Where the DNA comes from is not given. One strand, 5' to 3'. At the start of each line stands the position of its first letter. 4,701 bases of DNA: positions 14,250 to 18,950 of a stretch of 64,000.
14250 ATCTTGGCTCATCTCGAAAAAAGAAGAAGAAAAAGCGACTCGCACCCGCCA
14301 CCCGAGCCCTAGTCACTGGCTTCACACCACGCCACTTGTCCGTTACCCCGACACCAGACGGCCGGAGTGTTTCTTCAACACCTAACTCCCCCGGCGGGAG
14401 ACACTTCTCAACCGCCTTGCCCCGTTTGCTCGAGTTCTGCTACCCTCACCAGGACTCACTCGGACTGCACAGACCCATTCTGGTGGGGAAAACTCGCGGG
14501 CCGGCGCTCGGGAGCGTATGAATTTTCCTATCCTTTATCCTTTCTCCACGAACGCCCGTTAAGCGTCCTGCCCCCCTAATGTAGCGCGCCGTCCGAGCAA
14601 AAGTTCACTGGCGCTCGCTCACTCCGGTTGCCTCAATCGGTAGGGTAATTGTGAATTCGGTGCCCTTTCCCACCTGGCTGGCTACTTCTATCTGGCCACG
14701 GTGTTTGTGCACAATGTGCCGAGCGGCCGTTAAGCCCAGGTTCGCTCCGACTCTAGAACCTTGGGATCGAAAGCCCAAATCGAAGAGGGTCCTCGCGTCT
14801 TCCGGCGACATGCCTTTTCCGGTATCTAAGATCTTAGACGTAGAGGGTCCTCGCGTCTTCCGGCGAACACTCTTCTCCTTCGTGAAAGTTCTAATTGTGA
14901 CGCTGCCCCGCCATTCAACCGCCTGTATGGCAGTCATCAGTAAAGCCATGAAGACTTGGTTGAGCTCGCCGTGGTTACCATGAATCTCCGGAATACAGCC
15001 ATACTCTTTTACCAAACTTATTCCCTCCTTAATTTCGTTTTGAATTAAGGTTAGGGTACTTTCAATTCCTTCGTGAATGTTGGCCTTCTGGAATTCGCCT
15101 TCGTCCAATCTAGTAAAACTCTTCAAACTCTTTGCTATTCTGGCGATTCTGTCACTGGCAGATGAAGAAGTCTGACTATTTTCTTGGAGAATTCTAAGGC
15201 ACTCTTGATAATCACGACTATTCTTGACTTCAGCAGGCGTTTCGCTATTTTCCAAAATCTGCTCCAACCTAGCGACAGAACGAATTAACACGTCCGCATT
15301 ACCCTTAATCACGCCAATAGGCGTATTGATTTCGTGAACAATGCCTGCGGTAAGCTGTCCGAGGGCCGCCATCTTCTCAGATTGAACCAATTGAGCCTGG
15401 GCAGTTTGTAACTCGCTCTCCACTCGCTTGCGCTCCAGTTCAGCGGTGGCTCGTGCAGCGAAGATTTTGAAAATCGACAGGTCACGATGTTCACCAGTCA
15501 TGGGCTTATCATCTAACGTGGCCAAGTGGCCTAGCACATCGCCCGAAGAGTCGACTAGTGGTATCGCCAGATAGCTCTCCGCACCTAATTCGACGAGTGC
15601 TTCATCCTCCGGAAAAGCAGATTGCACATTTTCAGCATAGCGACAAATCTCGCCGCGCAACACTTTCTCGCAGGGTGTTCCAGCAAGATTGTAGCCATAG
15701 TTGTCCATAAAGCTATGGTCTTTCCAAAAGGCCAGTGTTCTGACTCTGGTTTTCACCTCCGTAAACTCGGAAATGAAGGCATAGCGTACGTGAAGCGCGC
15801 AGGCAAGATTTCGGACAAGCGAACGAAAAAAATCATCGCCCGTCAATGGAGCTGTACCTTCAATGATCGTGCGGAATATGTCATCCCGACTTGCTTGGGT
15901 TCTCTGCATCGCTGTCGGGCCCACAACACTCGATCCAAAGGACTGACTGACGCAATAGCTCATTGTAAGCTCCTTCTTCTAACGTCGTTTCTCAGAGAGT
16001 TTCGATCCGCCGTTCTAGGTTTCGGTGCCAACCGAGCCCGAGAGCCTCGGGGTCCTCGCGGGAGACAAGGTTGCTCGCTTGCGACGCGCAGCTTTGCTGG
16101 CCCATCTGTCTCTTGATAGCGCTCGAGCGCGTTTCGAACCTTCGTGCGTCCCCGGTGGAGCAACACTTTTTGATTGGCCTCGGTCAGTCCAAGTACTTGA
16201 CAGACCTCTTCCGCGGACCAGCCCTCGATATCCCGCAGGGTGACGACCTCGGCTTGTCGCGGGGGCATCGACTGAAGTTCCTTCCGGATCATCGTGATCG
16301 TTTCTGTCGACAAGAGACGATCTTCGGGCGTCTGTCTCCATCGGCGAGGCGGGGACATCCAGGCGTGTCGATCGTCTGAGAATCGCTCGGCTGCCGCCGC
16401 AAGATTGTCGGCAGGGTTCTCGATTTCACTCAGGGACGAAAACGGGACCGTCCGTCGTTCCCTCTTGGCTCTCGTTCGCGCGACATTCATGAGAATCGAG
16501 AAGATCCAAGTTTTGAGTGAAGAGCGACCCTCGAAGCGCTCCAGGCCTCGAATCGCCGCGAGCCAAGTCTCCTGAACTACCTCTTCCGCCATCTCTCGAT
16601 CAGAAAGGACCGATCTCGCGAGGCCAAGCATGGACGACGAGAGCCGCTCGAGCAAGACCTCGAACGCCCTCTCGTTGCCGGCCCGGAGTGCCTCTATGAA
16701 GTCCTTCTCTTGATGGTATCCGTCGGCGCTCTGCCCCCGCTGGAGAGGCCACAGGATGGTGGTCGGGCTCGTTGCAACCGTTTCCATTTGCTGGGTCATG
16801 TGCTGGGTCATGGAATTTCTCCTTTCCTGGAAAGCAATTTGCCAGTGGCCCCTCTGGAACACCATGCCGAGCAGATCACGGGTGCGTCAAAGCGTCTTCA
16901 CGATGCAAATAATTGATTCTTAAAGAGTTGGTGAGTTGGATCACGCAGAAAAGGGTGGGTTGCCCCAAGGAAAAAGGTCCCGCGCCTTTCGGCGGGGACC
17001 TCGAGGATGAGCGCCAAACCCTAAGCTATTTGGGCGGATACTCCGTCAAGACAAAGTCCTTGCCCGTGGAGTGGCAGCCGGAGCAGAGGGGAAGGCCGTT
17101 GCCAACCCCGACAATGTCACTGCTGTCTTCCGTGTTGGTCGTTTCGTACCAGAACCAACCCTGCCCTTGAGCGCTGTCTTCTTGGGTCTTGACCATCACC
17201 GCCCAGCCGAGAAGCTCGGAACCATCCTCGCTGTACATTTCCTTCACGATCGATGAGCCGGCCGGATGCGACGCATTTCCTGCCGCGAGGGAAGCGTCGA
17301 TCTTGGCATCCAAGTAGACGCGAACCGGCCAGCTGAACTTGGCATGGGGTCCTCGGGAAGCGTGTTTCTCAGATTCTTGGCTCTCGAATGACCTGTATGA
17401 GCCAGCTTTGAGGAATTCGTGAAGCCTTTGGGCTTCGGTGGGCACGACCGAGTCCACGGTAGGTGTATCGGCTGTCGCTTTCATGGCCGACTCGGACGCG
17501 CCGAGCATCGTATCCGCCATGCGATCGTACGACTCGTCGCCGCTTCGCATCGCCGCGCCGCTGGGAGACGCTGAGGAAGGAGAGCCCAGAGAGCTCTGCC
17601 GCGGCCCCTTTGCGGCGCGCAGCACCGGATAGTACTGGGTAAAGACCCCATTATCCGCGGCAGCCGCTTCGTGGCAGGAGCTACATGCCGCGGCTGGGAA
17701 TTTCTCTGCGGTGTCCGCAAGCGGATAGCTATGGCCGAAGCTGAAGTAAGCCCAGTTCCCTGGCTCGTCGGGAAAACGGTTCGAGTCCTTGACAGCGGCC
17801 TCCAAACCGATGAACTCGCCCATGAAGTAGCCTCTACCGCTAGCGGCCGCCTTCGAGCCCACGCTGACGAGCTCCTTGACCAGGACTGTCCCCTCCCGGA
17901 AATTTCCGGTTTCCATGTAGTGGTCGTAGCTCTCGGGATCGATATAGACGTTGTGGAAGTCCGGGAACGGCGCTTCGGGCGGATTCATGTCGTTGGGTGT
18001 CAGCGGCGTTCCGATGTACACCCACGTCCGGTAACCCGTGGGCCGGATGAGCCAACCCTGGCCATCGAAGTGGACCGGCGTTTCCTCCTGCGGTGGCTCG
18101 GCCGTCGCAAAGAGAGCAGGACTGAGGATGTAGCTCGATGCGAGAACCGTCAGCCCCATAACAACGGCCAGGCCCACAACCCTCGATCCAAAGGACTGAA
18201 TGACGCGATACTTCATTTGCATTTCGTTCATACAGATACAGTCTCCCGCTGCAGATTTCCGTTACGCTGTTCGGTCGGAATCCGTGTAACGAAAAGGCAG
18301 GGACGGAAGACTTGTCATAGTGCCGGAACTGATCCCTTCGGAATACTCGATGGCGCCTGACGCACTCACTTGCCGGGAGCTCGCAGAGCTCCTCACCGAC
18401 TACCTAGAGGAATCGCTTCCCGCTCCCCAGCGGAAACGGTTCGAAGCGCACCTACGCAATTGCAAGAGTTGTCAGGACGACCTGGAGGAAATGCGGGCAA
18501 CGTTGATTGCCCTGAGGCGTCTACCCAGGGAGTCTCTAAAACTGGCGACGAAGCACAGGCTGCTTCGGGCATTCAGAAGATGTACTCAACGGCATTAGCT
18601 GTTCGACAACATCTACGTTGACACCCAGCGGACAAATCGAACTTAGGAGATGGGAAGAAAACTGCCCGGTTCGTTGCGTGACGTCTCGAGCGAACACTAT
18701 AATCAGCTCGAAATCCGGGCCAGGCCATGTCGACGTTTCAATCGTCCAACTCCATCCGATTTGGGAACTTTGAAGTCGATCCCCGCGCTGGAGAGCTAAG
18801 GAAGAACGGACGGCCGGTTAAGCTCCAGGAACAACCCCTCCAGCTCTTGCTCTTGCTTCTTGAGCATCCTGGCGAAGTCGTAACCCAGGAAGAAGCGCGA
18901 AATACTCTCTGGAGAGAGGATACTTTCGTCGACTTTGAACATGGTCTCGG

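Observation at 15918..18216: Two functionally unrelated genes begin with the same 46 nt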

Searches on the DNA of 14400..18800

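Call 36: search_rna_families(source=window, start=14400, end=18800, threshold=evalue, max_evalue=1)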
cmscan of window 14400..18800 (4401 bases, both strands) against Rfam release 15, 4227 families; matches with E-value up to 1: 1.
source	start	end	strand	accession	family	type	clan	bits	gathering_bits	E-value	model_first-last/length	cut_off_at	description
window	15059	15099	+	RF01338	CRISPR-DR25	Gene; CRISPR;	CL00014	21.4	36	0.89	1-25/25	no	CRISPR RNA direct repeat element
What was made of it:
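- On Cis-regulatory RNA element or sRNA target: An Rfam scan at E up to 1 over 14400-18800 returned only a chance CRISPR-DR hit at E=0.89 elsewhere (call 36).
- There is no Rfam match (call 36).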
